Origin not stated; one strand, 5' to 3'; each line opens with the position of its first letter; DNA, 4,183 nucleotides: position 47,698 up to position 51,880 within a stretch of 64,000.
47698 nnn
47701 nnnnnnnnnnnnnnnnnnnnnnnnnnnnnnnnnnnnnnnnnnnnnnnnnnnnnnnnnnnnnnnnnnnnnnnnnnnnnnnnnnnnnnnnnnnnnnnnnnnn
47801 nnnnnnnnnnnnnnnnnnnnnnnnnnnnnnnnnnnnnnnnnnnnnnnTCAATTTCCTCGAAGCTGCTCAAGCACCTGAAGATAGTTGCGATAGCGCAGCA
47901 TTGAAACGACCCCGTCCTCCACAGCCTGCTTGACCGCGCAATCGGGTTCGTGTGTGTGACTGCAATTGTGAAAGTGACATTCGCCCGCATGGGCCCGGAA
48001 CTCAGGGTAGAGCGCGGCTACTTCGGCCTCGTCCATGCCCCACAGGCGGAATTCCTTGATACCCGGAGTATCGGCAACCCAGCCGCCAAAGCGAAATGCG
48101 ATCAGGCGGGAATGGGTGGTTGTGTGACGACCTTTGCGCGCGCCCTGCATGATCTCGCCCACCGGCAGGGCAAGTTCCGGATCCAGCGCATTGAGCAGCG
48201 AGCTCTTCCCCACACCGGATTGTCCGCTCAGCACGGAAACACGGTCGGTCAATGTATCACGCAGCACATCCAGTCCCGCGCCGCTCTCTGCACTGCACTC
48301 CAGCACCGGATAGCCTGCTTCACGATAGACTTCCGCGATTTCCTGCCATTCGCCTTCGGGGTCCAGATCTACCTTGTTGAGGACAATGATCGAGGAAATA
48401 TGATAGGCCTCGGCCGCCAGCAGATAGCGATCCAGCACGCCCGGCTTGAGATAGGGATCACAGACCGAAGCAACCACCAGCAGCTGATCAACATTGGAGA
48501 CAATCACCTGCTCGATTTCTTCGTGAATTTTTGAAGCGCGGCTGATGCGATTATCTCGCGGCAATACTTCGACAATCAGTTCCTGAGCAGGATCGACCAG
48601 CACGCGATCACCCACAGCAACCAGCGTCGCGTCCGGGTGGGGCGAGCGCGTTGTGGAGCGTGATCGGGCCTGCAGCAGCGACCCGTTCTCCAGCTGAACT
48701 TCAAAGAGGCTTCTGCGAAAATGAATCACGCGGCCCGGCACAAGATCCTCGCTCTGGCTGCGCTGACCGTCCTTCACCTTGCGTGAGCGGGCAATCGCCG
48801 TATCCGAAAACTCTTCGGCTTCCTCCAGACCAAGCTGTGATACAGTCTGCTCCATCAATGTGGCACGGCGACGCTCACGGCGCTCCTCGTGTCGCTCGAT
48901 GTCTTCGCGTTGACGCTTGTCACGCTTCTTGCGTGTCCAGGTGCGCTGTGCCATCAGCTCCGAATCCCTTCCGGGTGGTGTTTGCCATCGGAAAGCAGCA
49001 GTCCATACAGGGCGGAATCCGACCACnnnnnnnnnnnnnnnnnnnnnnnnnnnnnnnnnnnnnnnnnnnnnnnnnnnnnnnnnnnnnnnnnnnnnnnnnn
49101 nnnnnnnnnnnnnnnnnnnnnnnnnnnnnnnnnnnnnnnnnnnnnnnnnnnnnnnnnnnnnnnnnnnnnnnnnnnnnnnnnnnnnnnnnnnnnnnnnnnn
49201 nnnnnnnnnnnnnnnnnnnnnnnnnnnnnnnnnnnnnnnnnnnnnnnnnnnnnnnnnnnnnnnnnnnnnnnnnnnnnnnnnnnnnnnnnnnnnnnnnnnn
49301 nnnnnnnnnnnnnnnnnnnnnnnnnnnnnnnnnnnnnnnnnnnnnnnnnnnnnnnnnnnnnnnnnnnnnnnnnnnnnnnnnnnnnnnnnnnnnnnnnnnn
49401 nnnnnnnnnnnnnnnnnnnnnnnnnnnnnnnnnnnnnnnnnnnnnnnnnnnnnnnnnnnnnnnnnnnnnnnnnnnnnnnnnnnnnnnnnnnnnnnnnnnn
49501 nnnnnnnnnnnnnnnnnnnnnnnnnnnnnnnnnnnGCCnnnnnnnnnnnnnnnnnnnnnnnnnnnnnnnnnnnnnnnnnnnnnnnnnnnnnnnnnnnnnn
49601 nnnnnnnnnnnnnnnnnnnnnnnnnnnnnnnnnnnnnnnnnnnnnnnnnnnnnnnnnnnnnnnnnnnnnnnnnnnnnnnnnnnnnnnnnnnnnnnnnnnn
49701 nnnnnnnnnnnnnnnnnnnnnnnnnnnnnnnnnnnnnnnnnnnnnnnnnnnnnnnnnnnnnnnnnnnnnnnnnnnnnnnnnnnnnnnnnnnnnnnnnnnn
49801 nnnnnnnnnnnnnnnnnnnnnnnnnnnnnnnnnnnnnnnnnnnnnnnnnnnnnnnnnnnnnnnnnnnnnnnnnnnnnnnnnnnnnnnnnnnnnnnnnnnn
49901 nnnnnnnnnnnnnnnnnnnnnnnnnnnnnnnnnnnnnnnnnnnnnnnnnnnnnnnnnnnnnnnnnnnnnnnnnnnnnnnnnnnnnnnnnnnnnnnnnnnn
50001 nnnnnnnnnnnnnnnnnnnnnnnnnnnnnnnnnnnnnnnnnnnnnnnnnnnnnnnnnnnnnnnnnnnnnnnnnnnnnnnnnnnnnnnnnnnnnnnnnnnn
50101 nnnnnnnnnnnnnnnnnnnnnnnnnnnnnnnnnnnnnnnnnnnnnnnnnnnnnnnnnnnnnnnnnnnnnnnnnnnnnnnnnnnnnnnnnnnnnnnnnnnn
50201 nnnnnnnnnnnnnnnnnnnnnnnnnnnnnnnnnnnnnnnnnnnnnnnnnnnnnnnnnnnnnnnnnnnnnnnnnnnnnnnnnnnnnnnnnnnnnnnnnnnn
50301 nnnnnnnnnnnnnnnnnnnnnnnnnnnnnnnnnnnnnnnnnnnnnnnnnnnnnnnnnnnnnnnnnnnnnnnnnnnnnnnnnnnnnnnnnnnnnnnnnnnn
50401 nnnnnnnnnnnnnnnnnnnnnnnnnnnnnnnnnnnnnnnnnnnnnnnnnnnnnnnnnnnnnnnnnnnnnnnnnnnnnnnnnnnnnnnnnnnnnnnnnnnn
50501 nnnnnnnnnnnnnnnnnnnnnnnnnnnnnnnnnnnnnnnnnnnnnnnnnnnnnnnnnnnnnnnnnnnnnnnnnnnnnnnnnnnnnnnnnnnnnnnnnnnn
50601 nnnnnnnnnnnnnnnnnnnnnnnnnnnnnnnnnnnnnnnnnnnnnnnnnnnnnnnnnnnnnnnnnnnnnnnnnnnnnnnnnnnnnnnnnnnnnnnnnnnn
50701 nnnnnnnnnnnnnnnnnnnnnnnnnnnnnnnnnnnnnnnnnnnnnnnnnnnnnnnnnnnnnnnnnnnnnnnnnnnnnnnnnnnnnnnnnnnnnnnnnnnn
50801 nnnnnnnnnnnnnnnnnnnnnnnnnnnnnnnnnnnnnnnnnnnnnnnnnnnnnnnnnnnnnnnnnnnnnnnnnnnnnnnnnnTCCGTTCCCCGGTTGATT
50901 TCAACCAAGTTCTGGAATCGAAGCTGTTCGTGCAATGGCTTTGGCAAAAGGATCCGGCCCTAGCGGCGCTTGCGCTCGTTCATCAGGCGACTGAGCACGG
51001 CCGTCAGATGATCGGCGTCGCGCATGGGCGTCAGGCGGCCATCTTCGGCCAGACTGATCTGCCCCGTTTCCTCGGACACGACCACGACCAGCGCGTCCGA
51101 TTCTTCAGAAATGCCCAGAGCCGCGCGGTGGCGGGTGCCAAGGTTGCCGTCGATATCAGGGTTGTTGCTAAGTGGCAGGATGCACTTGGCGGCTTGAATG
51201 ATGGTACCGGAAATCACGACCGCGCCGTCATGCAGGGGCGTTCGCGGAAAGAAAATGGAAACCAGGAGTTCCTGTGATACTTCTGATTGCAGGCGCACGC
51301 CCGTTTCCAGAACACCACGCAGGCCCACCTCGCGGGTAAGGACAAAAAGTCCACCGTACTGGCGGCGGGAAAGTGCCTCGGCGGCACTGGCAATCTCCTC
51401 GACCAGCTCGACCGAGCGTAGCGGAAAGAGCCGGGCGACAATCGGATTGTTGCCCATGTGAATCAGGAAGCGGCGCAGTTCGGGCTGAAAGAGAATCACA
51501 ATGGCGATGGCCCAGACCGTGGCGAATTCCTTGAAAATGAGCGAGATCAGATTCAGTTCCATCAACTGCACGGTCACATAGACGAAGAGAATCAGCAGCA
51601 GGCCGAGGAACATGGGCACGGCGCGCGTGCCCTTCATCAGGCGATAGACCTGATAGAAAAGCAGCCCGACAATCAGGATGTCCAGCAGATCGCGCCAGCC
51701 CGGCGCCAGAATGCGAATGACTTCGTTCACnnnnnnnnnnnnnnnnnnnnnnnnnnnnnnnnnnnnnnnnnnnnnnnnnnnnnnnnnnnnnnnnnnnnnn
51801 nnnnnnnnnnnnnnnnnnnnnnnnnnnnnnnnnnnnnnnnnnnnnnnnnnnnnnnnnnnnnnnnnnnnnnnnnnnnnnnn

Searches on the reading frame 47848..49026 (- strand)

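Call 27: search_protein_families(library=pfam, proteins=[window:47848-49026:-], max_evalue=0.001)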
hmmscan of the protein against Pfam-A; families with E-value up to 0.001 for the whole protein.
window:47848-49026:- (392 aa): 2 families
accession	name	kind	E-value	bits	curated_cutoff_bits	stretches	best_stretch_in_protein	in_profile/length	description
PF03193.22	RsgA_GTPase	-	3.3e-57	193.5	30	1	154-329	1-174/174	RsgA GTPase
PF01926.29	MMR_HSR1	-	0.00026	21.5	21.9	0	265-328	3-57/113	50S ribosome-binding GTPase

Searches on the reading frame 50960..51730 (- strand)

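Call 27: search_protein_families(library=pfam, proteins=[window:50960-51730:-], max_evalue=0.001)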
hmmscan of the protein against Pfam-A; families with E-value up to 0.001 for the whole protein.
window:50960-51730:- (256 aa): 2 families
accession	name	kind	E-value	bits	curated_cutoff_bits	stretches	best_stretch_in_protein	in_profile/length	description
PF02457.21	DAC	-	1.3e-42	144.6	27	1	115-232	2-118/119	DisA bacterial checkpoint controller nucleotide-binding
PF19293.4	CdaA_N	-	2e-15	57.1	23.8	1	11-84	6-80/81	CdaA N-terminal transmembrane domain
